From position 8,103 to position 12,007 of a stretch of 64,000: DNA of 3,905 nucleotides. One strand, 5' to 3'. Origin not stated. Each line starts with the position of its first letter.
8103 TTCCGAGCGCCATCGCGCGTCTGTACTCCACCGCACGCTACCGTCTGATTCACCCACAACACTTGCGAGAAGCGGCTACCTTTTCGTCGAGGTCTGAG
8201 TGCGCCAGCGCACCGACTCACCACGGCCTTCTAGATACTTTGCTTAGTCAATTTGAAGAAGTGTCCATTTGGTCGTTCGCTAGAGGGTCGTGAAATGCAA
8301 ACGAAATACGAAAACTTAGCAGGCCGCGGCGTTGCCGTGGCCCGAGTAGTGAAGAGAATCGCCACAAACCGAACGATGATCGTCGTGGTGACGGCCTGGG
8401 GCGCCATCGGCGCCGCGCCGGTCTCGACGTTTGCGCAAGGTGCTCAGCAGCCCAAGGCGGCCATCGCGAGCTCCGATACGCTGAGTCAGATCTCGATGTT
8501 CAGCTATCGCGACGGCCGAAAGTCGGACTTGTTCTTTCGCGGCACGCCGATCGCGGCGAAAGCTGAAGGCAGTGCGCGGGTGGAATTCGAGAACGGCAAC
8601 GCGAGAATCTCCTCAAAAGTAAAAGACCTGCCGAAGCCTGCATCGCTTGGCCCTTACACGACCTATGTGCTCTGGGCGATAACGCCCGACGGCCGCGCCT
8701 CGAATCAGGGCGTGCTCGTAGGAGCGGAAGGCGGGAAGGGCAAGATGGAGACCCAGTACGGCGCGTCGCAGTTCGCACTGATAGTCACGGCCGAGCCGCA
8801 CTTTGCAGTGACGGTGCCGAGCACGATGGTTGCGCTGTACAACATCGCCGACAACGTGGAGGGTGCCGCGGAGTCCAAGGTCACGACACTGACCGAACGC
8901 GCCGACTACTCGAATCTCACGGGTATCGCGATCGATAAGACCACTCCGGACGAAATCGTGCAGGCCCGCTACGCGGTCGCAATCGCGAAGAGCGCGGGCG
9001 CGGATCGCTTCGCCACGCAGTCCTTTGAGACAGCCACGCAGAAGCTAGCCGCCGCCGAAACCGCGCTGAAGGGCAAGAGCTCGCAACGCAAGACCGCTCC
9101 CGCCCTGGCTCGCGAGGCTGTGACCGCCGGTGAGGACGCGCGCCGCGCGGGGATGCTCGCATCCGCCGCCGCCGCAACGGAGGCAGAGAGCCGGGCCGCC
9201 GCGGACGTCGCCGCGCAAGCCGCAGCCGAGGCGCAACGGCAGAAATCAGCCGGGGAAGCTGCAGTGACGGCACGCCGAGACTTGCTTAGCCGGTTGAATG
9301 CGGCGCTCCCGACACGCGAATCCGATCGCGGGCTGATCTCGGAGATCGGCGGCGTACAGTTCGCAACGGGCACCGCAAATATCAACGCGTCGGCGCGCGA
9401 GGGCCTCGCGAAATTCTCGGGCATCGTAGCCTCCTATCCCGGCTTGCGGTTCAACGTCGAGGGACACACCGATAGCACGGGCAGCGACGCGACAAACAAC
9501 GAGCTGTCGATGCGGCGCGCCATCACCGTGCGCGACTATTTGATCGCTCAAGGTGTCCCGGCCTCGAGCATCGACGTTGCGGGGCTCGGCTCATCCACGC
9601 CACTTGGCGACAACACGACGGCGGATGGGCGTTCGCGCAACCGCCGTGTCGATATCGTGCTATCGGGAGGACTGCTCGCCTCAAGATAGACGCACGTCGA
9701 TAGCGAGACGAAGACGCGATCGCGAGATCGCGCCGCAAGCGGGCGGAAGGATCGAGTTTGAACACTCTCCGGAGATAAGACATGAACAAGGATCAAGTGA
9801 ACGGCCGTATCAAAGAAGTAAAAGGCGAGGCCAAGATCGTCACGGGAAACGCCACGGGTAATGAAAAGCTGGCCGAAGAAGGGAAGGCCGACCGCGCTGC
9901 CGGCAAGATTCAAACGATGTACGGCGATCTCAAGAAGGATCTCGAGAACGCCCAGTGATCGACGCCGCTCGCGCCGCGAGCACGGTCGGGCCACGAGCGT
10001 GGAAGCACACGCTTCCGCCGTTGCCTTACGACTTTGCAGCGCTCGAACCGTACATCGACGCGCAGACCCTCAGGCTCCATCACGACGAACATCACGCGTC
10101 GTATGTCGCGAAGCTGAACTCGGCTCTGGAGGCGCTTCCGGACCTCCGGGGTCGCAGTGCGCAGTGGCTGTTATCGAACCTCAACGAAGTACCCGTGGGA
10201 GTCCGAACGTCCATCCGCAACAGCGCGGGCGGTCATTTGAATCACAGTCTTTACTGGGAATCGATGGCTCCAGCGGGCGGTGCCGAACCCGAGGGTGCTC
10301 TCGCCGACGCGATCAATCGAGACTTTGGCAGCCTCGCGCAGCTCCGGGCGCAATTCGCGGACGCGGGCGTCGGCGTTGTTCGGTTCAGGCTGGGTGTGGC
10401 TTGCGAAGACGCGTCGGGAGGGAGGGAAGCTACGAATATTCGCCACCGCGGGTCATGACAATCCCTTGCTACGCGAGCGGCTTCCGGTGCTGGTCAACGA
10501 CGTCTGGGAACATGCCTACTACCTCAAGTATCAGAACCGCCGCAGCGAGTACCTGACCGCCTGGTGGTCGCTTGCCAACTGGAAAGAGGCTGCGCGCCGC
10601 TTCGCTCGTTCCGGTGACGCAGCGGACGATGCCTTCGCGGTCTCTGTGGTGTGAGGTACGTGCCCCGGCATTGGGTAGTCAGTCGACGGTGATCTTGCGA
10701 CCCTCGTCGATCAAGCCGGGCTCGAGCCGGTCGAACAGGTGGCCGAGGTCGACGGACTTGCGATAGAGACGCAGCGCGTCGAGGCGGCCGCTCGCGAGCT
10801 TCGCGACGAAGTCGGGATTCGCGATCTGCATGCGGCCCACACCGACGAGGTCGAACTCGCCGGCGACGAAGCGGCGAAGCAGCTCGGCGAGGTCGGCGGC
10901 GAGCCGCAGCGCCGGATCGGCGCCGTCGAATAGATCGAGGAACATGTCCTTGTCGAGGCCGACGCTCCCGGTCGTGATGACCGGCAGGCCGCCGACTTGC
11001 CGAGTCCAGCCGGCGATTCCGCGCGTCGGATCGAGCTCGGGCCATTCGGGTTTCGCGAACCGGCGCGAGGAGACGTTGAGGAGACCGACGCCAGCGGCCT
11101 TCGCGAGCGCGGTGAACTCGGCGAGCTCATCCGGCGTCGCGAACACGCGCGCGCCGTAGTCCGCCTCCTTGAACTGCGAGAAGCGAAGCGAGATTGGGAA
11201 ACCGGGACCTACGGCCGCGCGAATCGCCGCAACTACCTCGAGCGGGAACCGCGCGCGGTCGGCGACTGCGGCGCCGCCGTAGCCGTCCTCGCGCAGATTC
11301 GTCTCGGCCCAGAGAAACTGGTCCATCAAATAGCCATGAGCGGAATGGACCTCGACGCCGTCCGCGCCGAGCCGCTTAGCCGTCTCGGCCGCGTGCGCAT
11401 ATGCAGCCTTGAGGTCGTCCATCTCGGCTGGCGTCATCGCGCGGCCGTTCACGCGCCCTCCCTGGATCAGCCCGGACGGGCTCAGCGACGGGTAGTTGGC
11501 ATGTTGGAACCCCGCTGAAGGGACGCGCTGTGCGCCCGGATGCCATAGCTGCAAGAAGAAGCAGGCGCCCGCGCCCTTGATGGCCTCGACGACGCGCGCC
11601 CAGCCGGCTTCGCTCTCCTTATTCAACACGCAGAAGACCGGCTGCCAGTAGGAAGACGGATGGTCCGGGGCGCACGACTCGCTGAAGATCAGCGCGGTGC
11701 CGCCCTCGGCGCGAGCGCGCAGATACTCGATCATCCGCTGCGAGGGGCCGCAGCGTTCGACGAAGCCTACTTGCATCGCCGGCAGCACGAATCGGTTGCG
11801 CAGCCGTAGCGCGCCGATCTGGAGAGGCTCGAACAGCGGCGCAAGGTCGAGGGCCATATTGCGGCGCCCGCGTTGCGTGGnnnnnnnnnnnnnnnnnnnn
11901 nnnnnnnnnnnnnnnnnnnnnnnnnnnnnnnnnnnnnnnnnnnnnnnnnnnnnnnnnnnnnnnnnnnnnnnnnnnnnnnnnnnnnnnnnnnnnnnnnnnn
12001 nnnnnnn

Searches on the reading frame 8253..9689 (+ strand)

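Call 52: search_protein_families(library=pfam, proteins=[window:8253-9689:+], max_evalue=0.00001)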
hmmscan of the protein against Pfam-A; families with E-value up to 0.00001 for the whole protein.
window:8253-9689:+ (478 aa): 1 family
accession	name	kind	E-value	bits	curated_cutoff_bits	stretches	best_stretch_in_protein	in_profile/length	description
PF00691.25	OmpA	-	1e-20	74.3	27.2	1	370-464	2-98/98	OmpA family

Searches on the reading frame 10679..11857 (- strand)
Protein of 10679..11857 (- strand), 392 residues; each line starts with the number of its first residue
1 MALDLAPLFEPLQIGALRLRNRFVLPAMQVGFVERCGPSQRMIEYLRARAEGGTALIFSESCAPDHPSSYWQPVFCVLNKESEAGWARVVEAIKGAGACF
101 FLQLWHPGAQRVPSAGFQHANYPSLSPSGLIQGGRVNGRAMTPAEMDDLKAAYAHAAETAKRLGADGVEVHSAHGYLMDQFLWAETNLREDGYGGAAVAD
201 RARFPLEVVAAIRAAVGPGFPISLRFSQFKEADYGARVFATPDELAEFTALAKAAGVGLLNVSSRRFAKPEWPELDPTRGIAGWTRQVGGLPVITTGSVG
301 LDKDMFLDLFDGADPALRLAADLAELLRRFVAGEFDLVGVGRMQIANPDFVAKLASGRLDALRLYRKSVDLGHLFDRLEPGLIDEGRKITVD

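Call 51: search_protein_families(library=pfam, proteins=[window:10679-11857:-], max_evalue=0.00001)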
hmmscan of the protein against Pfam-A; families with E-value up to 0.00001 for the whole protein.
window:10679-11857:- (392 aa): 1 family
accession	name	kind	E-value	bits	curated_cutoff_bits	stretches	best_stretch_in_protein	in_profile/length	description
PF00724.26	Oxidored_FMN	-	3.1e-53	181.7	27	1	8-303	2-305/342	NADH:flavin oxidoreductase / NADH oxidase family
